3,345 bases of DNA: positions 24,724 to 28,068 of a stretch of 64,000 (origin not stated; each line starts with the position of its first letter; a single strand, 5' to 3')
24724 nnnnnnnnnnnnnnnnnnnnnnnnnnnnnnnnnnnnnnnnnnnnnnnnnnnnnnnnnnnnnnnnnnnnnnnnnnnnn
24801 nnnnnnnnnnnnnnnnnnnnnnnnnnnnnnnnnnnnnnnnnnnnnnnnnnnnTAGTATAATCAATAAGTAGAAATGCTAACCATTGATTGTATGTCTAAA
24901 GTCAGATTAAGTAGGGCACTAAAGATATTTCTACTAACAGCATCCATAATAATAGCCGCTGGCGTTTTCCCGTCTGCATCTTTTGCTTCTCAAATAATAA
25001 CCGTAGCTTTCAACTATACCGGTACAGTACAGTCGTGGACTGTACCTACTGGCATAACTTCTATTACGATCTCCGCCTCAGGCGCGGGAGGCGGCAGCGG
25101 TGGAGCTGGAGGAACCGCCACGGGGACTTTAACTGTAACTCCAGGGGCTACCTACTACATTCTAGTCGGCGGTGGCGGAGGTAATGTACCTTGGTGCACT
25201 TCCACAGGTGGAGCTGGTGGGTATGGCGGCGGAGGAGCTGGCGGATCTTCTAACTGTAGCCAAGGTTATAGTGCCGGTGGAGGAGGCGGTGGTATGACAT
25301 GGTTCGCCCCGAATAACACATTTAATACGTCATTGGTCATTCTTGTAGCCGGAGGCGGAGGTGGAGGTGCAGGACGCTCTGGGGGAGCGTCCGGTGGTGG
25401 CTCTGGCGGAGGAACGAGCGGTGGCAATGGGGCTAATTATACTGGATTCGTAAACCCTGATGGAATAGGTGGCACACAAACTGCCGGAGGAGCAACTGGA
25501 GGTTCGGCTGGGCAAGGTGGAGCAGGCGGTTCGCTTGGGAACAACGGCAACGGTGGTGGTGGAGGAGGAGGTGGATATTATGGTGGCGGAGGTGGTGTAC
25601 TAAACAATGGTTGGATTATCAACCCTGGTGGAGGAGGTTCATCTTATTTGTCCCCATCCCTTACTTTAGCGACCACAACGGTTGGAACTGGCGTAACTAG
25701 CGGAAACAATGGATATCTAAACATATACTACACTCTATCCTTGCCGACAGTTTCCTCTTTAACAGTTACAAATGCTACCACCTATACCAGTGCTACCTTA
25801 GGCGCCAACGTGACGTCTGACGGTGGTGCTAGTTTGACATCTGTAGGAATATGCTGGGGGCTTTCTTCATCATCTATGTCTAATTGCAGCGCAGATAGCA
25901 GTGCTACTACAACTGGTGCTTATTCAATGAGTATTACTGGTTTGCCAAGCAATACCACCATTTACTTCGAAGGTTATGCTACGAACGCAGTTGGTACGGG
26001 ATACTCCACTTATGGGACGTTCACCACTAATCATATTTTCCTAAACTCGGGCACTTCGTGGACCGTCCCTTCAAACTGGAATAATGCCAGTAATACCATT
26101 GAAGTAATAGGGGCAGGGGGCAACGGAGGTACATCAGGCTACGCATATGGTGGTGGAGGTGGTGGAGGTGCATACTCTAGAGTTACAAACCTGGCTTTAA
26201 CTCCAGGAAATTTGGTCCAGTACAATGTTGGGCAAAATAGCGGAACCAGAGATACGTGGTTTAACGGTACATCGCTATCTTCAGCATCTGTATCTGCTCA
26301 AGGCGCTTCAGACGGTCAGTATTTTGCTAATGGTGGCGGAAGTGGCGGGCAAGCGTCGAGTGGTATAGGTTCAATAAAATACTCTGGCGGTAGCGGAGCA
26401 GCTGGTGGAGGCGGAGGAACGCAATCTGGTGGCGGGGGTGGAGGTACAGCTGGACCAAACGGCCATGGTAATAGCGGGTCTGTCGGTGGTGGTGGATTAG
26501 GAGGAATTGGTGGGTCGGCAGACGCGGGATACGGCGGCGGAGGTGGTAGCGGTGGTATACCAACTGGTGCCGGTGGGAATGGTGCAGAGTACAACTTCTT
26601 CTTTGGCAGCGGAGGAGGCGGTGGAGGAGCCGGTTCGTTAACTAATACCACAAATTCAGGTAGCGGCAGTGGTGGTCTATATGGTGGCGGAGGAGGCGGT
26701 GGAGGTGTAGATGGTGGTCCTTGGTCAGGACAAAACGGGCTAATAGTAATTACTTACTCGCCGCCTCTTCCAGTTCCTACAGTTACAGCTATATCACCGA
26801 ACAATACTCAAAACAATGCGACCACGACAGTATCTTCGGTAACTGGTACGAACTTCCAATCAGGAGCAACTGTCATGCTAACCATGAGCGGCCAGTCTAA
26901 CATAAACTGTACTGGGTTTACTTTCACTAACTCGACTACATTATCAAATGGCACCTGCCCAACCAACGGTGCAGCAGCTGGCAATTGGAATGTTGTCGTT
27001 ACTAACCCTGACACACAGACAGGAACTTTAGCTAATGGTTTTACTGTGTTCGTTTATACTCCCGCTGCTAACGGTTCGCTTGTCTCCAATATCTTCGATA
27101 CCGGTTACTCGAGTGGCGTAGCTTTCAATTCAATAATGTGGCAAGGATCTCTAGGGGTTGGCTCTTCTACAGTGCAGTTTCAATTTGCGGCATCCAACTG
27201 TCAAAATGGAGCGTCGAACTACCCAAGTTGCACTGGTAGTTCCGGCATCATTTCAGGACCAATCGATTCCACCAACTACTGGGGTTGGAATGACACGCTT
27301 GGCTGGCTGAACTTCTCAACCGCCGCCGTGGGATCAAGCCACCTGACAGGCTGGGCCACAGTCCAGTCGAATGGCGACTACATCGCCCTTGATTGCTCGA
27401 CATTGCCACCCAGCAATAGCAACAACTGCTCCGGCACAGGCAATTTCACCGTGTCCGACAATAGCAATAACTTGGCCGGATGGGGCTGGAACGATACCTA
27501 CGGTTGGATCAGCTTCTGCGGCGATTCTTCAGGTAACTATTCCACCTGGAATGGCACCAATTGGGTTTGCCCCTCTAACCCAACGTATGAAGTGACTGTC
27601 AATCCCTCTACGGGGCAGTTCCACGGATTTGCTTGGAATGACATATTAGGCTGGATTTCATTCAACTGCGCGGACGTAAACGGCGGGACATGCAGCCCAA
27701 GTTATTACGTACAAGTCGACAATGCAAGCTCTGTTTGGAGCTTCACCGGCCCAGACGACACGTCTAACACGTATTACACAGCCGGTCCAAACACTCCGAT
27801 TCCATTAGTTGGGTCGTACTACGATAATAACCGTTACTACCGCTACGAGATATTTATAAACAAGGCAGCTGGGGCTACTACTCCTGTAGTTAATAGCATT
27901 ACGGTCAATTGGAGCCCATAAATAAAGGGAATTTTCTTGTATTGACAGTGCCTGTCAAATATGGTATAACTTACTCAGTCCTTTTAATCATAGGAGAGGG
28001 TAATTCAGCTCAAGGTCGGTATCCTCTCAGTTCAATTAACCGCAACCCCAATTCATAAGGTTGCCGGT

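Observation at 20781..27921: Two paralogous giant glycine-rich surface proteins with Gly_rich-like modules and cysteine/tryptophan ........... repeats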

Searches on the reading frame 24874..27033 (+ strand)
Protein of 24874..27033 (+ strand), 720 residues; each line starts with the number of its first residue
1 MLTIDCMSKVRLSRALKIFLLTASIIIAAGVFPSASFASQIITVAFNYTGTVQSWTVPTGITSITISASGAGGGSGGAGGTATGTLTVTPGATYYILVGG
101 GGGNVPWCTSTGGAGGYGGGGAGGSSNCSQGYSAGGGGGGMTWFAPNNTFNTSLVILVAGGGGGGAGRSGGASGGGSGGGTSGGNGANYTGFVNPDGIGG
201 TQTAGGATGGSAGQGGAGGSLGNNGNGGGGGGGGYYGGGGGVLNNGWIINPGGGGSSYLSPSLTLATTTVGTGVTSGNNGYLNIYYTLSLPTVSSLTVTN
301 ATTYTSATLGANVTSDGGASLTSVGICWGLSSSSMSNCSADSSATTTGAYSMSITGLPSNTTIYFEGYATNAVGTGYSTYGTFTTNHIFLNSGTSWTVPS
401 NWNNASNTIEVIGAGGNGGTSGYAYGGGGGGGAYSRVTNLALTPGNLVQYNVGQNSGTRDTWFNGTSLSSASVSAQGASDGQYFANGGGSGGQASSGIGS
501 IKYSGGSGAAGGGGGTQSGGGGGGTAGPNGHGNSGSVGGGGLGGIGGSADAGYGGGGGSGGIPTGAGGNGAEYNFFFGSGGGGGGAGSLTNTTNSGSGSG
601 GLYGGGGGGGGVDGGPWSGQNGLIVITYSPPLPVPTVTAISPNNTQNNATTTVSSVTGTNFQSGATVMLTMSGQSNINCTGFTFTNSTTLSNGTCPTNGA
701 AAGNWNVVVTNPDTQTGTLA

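Call 39: find_homologous_proteins(query=window:24874-27033:+, max_evalue=0.001)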
Query window:24874-27033:+ (720 aa): 883 proteins with E <= 0.001 among 8000 candidates; the best 120 are listed.
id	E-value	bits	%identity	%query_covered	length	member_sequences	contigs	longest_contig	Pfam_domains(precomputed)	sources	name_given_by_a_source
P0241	1.2e-89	320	45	21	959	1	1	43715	-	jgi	jgi:hypothetical protein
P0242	1.9e-57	213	46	19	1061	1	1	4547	PF21722.5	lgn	-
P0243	8.9e-51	191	59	16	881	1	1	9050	-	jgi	-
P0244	1.3e-43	168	53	17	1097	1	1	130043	PF12810.14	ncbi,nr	ncbi:MAG TPA: hypothetical protein P5232_02745, partial [Candidatus Moranbacteria bacterium]|nr:hypo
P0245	6.6e-43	165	65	9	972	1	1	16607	PF21722.5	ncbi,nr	ncbi:MAG: hypothetical protein Q7R90_01750 [bacterium]|nr:hypothetical protein [bacterium]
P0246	1.8e-37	147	52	12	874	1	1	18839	-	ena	-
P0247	2.0e-37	147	45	13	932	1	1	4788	PF16974.12,PF25059.2,PF00041.28,PF16656.12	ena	-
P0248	1.2e-34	138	47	13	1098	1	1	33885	PF00041.28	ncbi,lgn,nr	ncbi:MAG: fibronectin type III domain-containing protein [Candidatus Liptonbacteria bacterium]|nr:fi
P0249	6.8e-34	135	49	17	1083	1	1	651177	PF13385.14,PF02973.23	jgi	jgi:hypothetical protein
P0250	2.5e-33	134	54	10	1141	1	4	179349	PF21722.5,PF05268.19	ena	-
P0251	2.8e-33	133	-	-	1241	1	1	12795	-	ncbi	-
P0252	4.5e-33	133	-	-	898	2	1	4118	PF13385.14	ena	-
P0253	4.1e-32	130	52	17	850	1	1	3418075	PF10282.16,PF07494.18,PF06977.18,PF22807.3,PF01436.28,PF25021.2,PF06739.18,PF08450.19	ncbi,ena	-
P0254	2.6e-31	127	56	17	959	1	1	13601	PF10282.16,PF07494.18,PF06977.18,PF01731.27,PF20067.6,PF22807.3,PF01436.28,PF25021.2,PF06739.18,PF08450.19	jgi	jgi:sugar lactone lactonase YvrE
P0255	1.1e-30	125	54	17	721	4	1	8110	PF21722.5,PF02012.27,PF15902.13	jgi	jgi:hypothetical protein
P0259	3.3e-29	120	48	11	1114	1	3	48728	PF21722.5,PF13385.14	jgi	jgi:hypothetical protein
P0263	8.9e-28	115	45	19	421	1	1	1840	PF21722.5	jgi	jgi:hypothetical protein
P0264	1.7e-27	114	51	13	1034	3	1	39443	PF21722.5,PF07963.18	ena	-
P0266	4.7e-27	113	47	18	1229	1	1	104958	PF21722.5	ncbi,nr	ncbi:MAG TPA: hypothetical protein VHD55_02365 [Candidatus Paceibacterota bacterium]|nr:hypothetical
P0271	7.4e-26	109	-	-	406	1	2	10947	PF07963.18,PF12810.14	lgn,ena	-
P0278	1.4e-24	105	-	-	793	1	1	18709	PF21722.5,PF26209.2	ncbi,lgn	-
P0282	5.2e-24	103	-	-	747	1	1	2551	PF21722.5,PF13385.14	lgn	-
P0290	2.0e-22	98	59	13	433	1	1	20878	PF21722.5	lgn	-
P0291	2.2e-22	97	59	13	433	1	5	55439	PF21722.5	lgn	-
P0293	2.5e-22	97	38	38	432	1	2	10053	PF21722.5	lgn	-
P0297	8.7e-22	95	-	-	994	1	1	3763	PF21722.5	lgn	-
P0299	1.3e-21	95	55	17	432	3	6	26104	PF21722.5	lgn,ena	-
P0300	1.9e-21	94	43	27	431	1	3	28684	PF21722.5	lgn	-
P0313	1.6e-19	88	38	27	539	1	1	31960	PF21722.5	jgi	jgi:hypothetical protein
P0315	2.1e-19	88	-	-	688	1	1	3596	PF21722.5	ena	-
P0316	2.2e-19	88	44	17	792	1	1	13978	PF21722.5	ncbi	-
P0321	6.9e-19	86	46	9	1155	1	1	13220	PF21722.5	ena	-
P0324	1.1e-18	85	46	17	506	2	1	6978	PF21722.5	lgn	-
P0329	5.2e-18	83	46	17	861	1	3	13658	PF21722.5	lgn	-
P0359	4.1e-16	77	-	-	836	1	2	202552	PF21722.5,PF00041.28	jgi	jgi:hypothetical protein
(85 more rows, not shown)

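Call 81: search_protein_families(library=pfam, proteins=[P0245, P0271], max_evalue=1)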
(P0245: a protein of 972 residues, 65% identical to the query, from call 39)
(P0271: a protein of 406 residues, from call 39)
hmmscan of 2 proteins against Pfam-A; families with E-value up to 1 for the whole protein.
P0245 (972 aa): 3 families
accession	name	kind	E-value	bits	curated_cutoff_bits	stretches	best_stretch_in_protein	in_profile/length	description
PF21722.4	Gly_rich_2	-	5.9e-06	26.9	24.3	1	27-267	3-225/226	Glycine-rich domain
PF19078.6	Big_12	-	0.00086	19.9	27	1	658-720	5-68/102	Bacterial Ig-like domain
PF07495.19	Y_Y_Y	-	0.25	11.7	26.6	1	710-732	28-49/65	Y_Y_Y domain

P0271 (406 aa): 2 families
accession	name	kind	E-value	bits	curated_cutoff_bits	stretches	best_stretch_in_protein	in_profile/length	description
PF12810.13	ALK_LTK_GRD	-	5.5e-08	33.5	24.5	1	212-380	12-201/243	ALK/LTK, Glycine-rich domain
PF07963.17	N_methyl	-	5.1e-06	26.3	21.2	1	2-24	3-25/27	Prokaryotic N-terminal methylation motif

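Call 100: find_encoding_contigs(protein=P0271, flank=6000, max_places=1)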
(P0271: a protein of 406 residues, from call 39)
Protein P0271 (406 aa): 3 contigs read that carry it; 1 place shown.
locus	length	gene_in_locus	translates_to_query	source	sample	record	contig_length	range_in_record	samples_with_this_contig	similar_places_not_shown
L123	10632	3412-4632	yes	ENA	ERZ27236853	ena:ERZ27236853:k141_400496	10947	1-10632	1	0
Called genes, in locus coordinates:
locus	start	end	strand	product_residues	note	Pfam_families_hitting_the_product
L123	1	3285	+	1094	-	?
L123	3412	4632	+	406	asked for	PF07963:N_methyl (weak), PF12810:ALK_LTK_GRD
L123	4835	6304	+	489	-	PF07963:N_methyl, PF03781:FGE-sulfatase (faint)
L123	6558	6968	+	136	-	PF07681:DoxX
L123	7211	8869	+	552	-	PF13632:Glyco_trans_2_3 (weak)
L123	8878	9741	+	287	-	-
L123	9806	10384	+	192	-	PF13473:Cupredoxin_1 (weak)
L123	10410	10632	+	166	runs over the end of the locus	-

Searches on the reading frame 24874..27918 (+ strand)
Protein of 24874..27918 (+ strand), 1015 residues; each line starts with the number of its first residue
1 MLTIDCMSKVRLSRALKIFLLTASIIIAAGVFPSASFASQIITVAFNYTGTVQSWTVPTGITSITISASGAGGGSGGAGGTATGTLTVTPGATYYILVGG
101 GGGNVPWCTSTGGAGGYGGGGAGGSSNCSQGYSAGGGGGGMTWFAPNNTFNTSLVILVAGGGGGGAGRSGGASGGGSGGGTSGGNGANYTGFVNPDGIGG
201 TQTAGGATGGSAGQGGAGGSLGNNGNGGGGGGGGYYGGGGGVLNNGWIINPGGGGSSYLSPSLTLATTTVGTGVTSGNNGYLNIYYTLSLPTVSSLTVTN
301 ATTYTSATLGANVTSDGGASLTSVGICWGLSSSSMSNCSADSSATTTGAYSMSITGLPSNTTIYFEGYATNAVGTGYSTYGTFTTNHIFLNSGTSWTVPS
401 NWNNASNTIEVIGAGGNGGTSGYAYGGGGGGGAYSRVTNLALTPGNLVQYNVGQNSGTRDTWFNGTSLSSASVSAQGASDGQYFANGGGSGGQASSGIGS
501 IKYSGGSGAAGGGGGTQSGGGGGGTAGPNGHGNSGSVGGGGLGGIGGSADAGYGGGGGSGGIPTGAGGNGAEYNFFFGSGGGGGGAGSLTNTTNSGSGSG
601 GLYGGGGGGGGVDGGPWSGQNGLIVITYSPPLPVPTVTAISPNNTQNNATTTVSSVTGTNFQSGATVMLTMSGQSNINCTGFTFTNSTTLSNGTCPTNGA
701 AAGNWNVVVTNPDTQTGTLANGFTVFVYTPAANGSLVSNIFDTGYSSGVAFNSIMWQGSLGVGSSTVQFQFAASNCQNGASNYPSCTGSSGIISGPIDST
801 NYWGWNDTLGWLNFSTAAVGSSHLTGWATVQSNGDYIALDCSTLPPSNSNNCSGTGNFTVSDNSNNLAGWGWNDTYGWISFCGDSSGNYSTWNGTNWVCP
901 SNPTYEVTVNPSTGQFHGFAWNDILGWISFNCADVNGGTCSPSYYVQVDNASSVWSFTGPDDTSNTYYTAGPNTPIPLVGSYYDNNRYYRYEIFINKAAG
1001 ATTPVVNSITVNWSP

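Call 3: search_protein_families(library=pfam, proteins=[window:24874-27918:+], max_evalue=1)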
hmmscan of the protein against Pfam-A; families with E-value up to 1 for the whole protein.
window:24874-27918:+ (1015 aa): 0 families

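Call 4: search_protein_families(library=ncbifam, proteins=[window:24874-27918:+], max_evalue=1)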
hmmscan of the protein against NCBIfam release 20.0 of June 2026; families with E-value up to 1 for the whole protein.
window:24874-27918:+ (1015 aa): 1 family
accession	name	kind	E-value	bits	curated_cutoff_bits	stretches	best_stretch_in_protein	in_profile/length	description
NF058597.1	CoaZ_rpt_PGGG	domain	4.8e-06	26.6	30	1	633-719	1-81/88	choice-of-anchor Z repeating domain-containing protein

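Call 5: search_protein_families(library=phrogs, proteins=[window:24874-27918:+], max_evalue=0.1)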
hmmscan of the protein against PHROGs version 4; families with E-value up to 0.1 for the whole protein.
window:24874-27918:+ (1015 aa): 2 families
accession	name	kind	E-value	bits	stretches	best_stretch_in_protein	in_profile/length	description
phrog_7388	-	unknown function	4.2e-13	50.2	1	42-284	3-214/455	-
phrog_1589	-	unknown function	5.7e-10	39.8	1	44-303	5-278/563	-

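Call 9: search_solved_structures(query=window:24874-27918:+, max_evalue=1)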
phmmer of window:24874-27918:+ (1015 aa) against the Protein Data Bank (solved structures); distinct sequences matched with E-value up to 1: 3.
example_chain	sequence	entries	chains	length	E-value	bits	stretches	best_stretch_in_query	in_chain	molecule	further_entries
9nz3_A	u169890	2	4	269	0.04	15.2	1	353-438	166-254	Membrane protein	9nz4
8w2e_A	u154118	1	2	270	0.11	13.8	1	354-438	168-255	Membrane protein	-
8w19_C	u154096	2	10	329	0.29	12.3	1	462-561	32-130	VP6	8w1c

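Call 27: find_encoding_contigs(protein=window:24874-27918:+, flank=3000, max_places=3)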
Protein window:24874-27918:+ (1015 aa): no gene with exactly this product is on record in the collection.

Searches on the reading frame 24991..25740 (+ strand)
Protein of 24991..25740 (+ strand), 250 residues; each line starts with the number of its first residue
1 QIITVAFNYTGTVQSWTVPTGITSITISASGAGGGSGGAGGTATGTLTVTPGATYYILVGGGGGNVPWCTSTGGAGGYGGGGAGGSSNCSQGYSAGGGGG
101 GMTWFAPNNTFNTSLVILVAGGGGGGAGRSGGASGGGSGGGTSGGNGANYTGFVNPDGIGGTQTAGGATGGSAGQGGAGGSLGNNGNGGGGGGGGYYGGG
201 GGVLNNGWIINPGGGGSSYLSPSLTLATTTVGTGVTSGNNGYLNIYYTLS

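Call 6: search_protein_families(library=pfam, proteins=[window:24991-25740:+], max_evalue=10)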
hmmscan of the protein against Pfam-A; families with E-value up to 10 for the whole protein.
seq(250 aa): 1 family
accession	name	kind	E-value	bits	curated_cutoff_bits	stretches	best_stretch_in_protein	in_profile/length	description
PF12810.13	ALK_LTK_GRD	-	6.4e-10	39.9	24.5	1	30-224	15-203/243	ALK/LTK, Glycine-rich domain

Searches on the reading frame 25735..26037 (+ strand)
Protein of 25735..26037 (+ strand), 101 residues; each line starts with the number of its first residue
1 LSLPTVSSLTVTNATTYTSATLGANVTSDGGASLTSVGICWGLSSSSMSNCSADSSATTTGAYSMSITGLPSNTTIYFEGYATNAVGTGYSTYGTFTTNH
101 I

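Call 6: search_protein_families(library=pfam, proteins=[window:25735-26037:+], max_evalue=10)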
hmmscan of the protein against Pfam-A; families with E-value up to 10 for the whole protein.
seq(101 aa): 0 families

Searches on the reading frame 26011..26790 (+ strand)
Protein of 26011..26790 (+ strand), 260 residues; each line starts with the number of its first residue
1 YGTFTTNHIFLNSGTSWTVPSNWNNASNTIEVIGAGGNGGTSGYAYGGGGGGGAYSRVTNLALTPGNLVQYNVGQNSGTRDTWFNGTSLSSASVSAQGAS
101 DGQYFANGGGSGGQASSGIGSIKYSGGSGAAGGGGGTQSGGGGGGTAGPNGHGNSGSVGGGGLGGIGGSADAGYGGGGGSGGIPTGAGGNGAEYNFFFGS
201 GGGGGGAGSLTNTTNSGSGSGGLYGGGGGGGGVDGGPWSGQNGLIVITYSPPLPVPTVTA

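Call 6: search_protein_families(library=pfam, proteins=[window:26029-26772:+], max_evalue=10)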
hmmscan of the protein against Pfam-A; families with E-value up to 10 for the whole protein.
seq(248 aa): 0 families

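Call 81: search_protein_families(library=pfam, proteins=[window:26011-26790:+], max_evalue=1)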
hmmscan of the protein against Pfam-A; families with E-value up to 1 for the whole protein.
window:26011-26790:+ (260 aa): 0 families

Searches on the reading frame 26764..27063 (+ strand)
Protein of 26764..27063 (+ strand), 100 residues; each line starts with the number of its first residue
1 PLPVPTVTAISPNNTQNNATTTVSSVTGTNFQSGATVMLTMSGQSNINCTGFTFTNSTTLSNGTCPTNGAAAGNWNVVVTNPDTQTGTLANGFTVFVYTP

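Call 6: search_protein_families(library=pfam, proteins=[window:26764-27063:+], max_evalue=10)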
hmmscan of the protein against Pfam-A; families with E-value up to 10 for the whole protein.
seq(100 aa): 3 families
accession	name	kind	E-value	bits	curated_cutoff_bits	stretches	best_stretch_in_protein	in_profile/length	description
PF01833.30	TIG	-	0.0006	20.2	20.9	1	5-94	1-83/84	IPT/TIG domain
PF00089.32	Trypsin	-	0.0098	16.2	20.6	1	29-84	5-59/220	Trypsin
PF09099.16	Qn_am_d_aIII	-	0.022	15.5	22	1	5-37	2-31/82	Quinohemoprotein amine dehydrogenase, alpha subunit domain III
